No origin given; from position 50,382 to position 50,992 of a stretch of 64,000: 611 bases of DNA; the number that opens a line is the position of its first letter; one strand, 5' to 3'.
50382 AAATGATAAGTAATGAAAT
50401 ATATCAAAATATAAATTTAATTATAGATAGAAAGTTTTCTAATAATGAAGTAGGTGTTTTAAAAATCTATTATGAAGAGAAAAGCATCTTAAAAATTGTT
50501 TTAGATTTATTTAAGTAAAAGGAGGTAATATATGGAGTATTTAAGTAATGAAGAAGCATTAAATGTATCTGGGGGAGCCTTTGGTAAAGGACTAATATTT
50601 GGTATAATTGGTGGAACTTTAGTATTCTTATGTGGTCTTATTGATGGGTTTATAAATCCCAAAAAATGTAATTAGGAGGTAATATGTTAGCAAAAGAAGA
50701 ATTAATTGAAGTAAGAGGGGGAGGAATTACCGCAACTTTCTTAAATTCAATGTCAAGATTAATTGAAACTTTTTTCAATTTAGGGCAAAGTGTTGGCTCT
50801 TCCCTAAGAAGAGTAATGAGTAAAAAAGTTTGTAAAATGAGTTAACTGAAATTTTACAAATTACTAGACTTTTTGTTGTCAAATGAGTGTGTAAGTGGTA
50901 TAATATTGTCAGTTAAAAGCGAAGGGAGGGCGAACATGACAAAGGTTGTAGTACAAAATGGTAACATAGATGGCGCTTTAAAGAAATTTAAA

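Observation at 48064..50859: Hidden double-glycine-leader peptide pair behind a C39-peptidase ABC exporter: candidate new two-peptide class II bacteriocin locus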

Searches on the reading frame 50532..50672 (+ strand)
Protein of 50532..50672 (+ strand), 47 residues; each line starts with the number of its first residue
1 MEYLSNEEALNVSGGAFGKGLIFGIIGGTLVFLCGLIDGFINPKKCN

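Call 3: search_protein_families(library=pfam, proteins=[window:50532-50672:+], max_evalue=1)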
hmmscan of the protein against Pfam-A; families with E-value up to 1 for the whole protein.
window:50532-50672:+ (47 aa): 1 family
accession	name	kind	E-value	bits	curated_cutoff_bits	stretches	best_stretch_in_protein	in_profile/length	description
PF20721.2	C19orf12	-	0.22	11.8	30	1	5-40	42-77/163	C19orf12-like protein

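Call 4: search_protein_families(library=ncbifam, proteins=[window:50532-50672:+], max_evalue=1)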
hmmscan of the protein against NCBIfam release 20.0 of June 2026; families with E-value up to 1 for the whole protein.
window:50532-50672:+ (47 aa): 1 family
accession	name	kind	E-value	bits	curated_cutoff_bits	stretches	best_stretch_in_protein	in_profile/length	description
NF038034.1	lactGbeta_entB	subfamily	0.084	13.1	37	1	4-41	1-37/38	lactococcin G-beta/enterocin 1071B family bacteriocin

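Call 6: find_homologous_proteins(query=window:50532-50672:+, max_evalue=10)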
Query seq(47 aa) (47 aa): 1 proteins with E <= 10 among 3 candidates.
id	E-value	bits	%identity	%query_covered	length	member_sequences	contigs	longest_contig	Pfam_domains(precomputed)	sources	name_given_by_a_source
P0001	1.8e-23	98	100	100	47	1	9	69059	-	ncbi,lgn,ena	-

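Call 26: search_protein_families(library=ncbifam, alignment_id=A3, max_evalue=10)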
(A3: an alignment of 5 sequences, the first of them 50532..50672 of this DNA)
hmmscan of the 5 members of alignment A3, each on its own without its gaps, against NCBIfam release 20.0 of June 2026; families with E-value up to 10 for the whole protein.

A. member 1, window:50532-50672:+ (47 aa): 2 families
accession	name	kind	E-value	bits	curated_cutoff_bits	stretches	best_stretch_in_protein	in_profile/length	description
NF038034.1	lactGbeta_entB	subfamily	0.084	13.1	37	1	4-41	1-37/38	lactococcin G-beta/enterocin 1071B family bacteriocin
NF038158.1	lant_leader_L1b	domain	1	9.5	27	1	4-15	17-28/28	class I lanthipeptide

B. families by the number of members that match (of 5 scanned): 7 families
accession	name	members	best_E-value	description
NF038034.1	lactGbeta_entB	5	0.00033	lactococcin G-beta/enterocin 1071B family bacteriocin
TIGR03949.1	bact_IIb_cerein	3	0.00012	class IIb bacteriocin, lactobin A/cerein 7B family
NF052563.1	PlprenPhTpPopt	2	0.021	polyprenyl-phosphate transporter PopT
NF038158.1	lant_leader_L1b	2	0.069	class I lanthipeptide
NF038035.1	lactGalph_entA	1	0.029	lactococcin G-alpha/enterocin 1071A family bacteriocin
TIGR03927.1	T7SS_EssA_Firm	1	0.076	type VII secretion protein EssA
NF033218.1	anchor_AmaP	1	0.15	alkaline shock response membrane anchor protein AmaP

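Call 27: search_protein_families(library=pfam, alignment_id=A3, max_evalue=10)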
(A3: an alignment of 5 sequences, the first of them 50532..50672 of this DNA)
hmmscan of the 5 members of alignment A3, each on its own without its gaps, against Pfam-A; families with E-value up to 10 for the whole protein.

A. member 1, window:50532-50672:+ (47 aa): 1 family
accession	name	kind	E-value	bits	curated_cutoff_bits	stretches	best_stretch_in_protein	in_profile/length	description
PF20721.2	C19orf12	-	0.22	11.8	30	1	5-40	42-77/163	C19orf12-like protein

B. families by the number of members that match (of 5 scanned): 3 families
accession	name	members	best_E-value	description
PF10439.15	Bacteriocin_IIc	4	0.00066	Bacteriocin class II with double-glycine leader peptide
PF11381.13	DUF3185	1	0.003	Protein of unknown function (DUF3185)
PF20721.2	C19orf12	1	0.22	C19orf12-like protein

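Call 77: search_solved_structures(query=A7, max_evalue=10, show_alignments=2)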
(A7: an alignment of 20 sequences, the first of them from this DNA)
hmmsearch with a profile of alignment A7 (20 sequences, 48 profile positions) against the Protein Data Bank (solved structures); distinct sequences matched with E-value up to 10: 2.
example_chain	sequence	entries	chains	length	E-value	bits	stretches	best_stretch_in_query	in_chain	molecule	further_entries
7s5j_B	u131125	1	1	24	0.75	13.1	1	3-19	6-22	CtA peptide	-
1ry3_A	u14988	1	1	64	8.8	9.6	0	2-16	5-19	Bacteriocin carnobacteriocin B2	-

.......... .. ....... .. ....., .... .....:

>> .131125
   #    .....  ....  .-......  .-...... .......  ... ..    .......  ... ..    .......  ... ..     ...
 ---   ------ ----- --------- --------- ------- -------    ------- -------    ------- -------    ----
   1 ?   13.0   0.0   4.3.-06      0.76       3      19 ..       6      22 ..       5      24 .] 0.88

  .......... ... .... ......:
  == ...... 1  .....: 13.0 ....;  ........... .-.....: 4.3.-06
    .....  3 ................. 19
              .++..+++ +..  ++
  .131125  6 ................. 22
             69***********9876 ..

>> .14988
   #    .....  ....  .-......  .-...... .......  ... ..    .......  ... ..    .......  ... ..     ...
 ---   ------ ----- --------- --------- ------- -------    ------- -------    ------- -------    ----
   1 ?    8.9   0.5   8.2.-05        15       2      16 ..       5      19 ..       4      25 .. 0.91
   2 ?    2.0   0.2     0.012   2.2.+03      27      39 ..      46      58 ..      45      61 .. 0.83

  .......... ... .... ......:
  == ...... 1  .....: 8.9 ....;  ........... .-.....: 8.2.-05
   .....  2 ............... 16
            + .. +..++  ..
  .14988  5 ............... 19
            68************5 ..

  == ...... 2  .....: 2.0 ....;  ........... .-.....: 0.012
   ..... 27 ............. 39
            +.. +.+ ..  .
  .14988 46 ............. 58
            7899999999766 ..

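Call 81: search_protein_families(library=ncbifam, alignment_id=A7, max_evalue=1)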
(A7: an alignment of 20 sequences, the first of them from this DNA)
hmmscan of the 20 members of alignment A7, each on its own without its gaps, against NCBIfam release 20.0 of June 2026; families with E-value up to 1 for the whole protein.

A. member 1, seq(47 aa): 1 family
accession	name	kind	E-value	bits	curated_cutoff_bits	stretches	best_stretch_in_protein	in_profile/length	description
NF038034.1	lactGbeta_entB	subfamily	0.084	13.1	37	1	4-41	1-37/38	lactococcin G-beta/enterocin 1071B family bacteriocin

B. families by the number of members that match (of 20 scanned): 14 families
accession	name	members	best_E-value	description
TIGR03949.1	bact_IIb_cerein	14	8.4e-06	class IIb bacteriocin, lactobin A/cerein 7B family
NF038034.1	lactGbeta_entB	14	1.5e-05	lactococcin G-beta/enterocin 1071B family bacteriocin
TIGR01847.1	bacteriocin_sig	5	0.0072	bacteriocin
NF038035.1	lactGalph_entA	5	0.0078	lactococcin G-alpha/enterocin 1071A family bacteriocin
NF038153.1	lant_leader_L1a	2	0.026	class I lanthipeptide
TIGR03893.1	lant_SP_1948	1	0.018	lichenicidin A2 family type 2 lantibiotic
NF052563.1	PlprenPhTpPopt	1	0.021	polyprenyl-phosphate transporter PopT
NF033835.0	VraH_fam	1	0.031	VraH family peptide resistance protein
NF010230.0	PRK13682.1-5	1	0.06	hypothetical protein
NF038158.1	lant_leader_L1b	1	0.069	class I lanthipeptide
NF007779.0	PRK10468.1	1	0.081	hydrogenase 2 small subunit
NF033218.1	anchor_AmaP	1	0.15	alkaline shock response membrane anchor protein AmaP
NF005529.0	PRK07188.1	1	0.15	nicotinate phosphoribosyltransferase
NF051874.1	PVV_CTERM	1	0.59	PVV-CTERM domain-containing choice-of-anchor G protein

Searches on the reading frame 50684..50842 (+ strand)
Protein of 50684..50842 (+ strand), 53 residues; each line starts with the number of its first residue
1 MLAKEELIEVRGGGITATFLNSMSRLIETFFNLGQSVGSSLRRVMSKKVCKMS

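Call 3: search_protein_families(library=pfam, proteins=[window:50684-50842:+], max_evalue=1)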
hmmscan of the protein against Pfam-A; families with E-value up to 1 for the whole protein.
window:50684-50842:+ (53 aa): 0 families

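Call 4: search_protein_families(library=ncbifam, proteins=[window:50684-50842:+], max_evalue=1)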
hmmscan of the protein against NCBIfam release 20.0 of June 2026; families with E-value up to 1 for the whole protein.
window:50684-50842:+ (53 aa): 0 families

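Call 8: find_homologous_proteins(query=window:50684-50842:+, max_evalue=10)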
Query seq(53 aa) (53 aa): 7 proteins with E <= 10 among 7 candidates.
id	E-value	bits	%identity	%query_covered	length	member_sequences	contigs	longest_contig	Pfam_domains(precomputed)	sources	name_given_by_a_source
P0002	3.2e-25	103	100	100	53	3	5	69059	-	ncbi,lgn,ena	-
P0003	6.3e-18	80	77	100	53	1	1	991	-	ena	-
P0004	1.9e-17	79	75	100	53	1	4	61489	-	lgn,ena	-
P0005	1.9e-17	79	74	100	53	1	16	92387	-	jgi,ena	-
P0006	2.2e-17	78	74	100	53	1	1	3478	-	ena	-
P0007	3.9e-17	78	75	100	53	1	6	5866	-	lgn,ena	-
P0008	2.1e-16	75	74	100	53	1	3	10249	-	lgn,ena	-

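Call 10: find_encoding_contigs(protein=P0005, flank=8000, max_places=4)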
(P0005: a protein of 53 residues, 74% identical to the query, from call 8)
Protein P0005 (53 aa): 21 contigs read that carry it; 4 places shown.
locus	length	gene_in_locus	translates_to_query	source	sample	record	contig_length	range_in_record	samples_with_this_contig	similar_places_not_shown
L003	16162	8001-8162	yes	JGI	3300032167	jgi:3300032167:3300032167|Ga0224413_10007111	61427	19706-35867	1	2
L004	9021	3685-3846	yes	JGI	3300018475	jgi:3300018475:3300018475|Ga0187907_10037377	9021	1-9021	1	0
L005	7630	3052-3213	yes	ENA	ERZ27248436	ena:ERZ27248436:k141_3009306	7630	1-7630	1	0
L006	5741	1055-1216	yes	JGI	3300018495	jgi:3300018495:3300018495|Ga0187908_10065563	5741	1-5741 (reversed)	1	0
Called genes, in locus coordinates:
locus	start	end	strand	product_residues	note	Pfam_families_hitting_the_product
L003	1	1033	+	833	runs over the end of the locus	PF00515:TPR_1 (faint), PF07719:TPR_2 (faint), PF01424:R3H (weak), PF13414:TPR_11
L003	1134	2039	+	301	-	PF00551:Formyl_trans_N, PF02911:Formyl_trans_C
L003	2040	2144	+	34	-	-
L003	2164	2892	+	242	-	PF01066:CDP-OH_P_transf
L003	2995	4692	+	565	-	PF03382:DUF285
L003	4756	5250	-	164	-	PF12685:SpoIIIAH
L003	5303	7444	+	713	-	PF03412:Peptidase_C39, PF00664:ABC_membrane, PF00005:ABC_tran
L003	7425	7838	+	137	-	-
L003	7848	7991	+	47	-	-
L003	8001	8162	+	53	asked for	-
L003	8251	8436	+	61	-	PF01165:Ribosomal_S21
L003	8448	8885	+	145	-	PF09424:YqeY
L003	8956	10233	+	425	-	-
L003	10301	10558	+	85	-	-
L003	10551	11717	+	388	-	PF06898:YqfD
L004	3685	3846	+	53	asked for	-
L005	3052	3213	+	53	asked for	-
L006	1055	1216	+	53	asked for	-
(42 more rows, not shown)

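Call 11: find_encoding_contigs(protein=P0004, flank=8000, max_places=3)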
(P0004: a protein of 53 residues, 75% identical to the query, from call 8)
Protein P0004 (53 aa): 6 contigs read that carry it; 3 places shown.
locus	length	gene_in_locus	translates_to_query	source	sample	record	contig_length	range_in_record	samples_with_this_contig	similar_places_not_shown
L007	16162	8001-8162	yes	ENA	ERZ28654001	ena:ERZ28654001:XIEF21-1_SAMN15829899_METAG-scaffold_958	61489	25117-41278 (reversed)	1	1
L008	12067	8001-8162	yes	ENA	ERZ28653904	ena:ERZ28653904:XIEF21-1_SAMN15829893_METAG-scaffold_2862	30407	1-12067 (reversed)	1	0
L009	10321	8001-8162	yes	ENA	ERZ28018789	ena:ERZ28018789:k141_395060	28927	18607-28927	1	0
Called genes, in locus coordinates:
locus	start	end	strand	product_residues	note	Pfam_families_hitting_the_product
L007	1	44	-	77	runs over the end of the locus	PF13560:HTH_31 (faint)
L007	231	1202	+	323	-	-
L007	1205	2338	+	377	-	-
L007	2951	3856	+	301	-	PF00551:Formyl_trans_N, PF02911:Formyl_trans_C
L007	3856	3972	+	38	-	-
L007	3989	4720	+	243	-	PF01066:CDP-OH_P_transf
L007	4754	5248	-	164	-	PF12685:SpoIIIAH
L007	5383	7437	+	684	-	PF03412:Peptidase_C39, PF00664:ABC_membrane, PF00005:ABC_tran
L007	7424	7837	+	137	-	-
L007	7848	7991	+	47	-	-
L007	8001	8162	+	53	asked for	-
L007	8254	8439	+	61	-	PF01165:Ribosomal_S21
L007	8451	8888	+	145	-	PF09424:YqeY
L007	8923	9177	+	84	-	PF07873:YabP (weak)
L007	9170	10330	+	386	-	PF06898:YqfD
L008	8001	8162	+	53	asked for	-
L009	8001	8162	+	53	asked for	-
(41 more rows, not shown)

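Call 13: find_encoding_contigs(protein=P0008, flank=8000, max_places=2)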
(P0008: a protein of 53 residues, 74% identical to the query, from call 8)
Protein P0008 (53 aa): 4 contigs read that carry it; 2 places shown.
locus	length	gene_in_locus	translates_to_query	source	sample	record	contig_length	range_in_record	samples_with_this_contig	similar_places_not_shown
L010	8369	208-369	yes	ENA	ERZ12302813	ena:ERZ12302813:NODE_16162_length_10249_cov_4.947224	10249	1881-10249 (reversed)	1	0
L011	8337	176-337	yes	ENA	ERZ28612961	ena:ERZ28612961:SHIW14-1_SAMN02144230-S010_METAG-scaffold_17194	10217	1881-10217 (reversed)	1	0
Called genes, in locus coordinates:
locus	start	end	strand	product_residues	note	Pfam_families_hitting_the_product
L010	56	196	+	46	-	-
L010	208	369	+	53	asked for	-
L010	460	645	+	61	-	PF01165:Ribosomal_S21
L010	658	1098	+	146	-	PF09424:YqeY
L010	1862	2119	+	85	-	PF07873:YabP (weak)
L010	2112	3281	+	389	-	PF06898:YqfD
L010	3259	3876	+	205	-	PF04892:VanZ-LLP1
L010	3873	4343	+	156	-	PF02130:YbeY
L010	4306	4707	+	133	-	PF01219:DAGK_prokar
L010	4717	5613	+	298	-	PF00009:GTP_EFTU, PF00350:Dynamin_N (faint), PF01926:MMR_HSR1, PF02421:FeoB_N, PF02492:cobW (faint), PF03193:RsgA_GTPase (faint), PF04548:AIG1 (weak), PF07650:KH_2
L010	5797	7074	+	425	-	PF24758:LRR_At5g56370 (faint), PF13855:LRR_8 (faint), PF12799:LRR_4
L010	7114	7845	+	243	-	PF11967:RecO_N, PF02565:RecO_C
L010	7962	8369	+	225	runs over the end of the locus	PF02397:Bac_transf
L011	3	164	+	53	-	?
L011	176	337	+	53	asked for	-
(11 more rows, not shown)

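Call 14: find_encoding_contigs(protein=P0007, flank=8000, max_places=2)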
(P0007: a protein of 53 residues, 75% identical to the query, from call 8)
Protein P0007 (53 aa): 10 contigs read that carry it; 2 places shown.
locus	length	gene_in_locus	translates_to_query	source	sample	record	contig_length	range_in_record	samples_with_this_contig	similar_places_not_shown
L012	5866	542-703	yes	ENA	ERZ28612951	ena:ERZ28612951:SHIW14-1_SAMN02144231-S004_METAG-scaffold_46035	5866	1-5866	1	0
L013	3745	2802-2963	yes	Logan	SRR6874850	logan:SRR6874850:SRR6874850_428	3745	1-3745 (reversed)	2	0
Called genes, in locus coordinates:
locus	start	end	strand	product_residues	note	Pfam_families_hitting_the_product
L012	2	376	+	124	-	?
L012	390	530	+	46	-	-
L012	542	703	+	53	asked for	-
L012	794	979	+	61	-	PF01165:Ribosomal_S21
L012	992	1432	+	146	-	PF09424:YqeY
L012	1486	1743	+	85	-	PF07873:YabP (weak)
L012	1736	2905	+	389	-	PF06898:YqfD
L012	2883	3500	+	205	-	PF04892:VanZ-LLP1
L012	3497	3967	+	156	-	PF02130:YbeY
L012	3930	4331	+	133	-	PF01219:DAGK_prokar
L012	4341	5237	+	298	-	PF00009:GTP_EFTU, PF00350:Dynamin_N (faint), PF01926:MMR_HSR1, PF02421:FeoB_N, PF02492:cobW (faint), PF03193:RsgA_GTPase (faint), PF04548:AIG1 (weak), PF07650:KH_2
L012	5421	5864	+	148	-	?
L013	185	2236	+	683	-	PF03412:Peptidase_C39, PF00664:ABC_membrane, PF00005:ABC_tran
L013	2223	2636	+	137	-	-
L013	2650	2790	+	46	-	-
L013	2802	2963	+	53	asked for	-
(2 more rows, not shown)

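Call 15: find_encoding_contigs(protein=P0006, flank=8000, max_places=2)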
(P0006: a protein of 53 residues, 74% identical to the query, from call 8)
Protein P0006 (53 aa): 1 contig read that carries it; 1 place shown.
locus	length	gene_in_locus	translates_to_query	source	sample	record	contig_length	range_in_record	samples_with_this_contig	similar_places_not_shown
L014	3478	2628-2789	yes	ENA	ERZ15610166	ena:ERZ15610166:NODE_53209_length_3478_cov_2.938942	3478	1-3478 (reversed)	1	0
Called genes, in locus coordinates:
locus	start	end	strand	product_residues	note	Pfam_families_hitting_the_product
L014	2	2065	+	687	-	?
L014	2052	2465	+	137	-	-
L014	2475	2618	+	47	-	-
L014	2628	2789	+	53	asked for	-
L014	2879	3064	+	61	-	PF01165:Ribosomal_S21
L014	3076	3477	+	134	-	?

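Call 28: search_protein_families(library=ncbifam, alignment_id=A4, max_evalue=10)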
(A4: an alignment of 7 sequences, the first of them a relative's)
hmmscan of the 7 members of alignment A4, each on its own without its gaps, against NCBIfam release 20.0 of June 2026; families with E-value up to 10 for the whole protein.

A. member 1, P0002 (53 aa): 0 families

B. families by the number of members that match (of 7 scanned): 1 family
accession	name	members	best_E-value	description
NF038034.1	lactGbeta_entB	2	0.047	lactococcin G-beta/enterocin 1071B family bacteriocin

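Call 29: search_protein_families(library=pfam, alignment_id=A4, max_evalue=10)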
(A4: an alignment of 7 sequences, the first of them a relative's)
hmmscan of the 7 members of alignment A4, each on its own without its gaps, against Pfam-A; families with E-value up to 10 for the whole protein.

A. member 1, P0002 (53 aa): 0 families

B. families by the number of members that match (of 7 scanned): 0 families

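Call 78: search_solved_structures(query=A8, max_evalue=10, show_alignments=2)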
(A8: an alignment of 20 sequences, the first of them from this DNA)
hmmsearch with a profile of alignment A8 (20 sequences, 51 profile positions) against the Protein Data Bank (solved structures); distinct sequences matched with E-value up to 10: 5.
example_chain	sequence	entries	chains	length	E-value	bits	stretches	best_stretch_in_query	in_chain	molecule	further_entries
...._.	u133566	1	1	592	0.26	14.5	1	12-46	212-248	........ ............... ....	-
3jct_4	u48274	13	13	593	0.26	14.5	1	12-46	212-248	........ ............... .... | metalloprotease ARX1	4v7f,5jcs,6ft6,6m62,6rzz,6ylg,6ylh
4v8t_t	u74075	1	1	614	0.28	14.5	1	12-46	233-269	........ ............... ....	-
5apn_x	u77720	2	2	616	0.28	14.5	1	12-46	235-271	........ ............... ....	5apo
7s5j_B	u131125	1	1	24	0.78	13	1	2-16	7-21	CtA peptide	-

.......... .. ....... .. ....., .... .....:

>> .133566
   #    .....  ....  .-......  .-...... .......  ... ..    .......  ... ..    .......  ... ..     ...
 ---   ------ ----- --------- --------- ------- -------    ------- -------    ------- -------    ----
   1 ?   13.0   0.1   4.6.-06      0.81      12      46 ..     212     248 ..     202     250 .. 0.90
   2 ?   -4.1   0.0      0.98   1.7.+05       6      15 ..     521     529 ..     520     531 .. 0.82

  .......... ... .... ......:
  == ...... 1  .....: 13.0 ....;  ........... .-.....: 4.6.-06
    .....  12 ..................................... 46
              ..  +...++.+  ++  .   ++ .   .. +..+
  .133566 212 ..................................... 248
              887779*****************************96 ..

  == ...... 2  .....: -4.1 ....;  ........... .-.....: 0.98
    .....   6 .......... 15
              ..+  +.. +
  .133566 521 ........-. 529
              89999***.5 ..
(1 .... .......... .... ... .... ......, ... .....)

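Call 82: search_protein_families(library=ncbifam, alignment_id=A8, max_evalue=1)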
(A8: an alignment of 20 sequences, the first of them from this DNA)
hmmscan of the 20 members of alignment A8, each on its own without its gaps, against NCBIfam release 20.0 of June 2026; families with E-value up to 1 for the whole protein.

A. member 1, seq(53 aa): 0 families

B. families by the number of members that match (of 20 scanned): 10 families
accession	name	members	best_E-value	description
NF038034.1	lactGbeta_entB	7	0.0023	lactococcin G-beta/enterocin 1071B family bacteriocin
NF038035.1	lactGalph_entA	4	7.4e-05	lactococcin G-alpha/enterocin 1071A family bacteriocin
TIGR03949.1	bact_IIb_cerein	3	0.0011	class IIb bacteriocin, lactobin A/cerein 7B family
TIGR01847.1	bacteriocin_sig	2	0.044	bacteriocin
NF002837.0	PRK03059.1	1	0.034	[protein-PII] uridylyltransferase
NF040664.1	HEC_x9_TCC_lant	1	0.038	lacticin 481 family lantibiotic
NF046113.1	BLP_Lacticasei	1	0.093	bacteriocin-like peptide, LSEI_2386 family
NF007150.0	PRK09585.3-5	1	0.12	anhydro-N-acetylmuramic acid kinase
NF040959.1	MamA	1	0.15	magnetosome protein MamA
NF033214.1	ComC_Streptocco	1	0.15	competence-stimulating peptide ComC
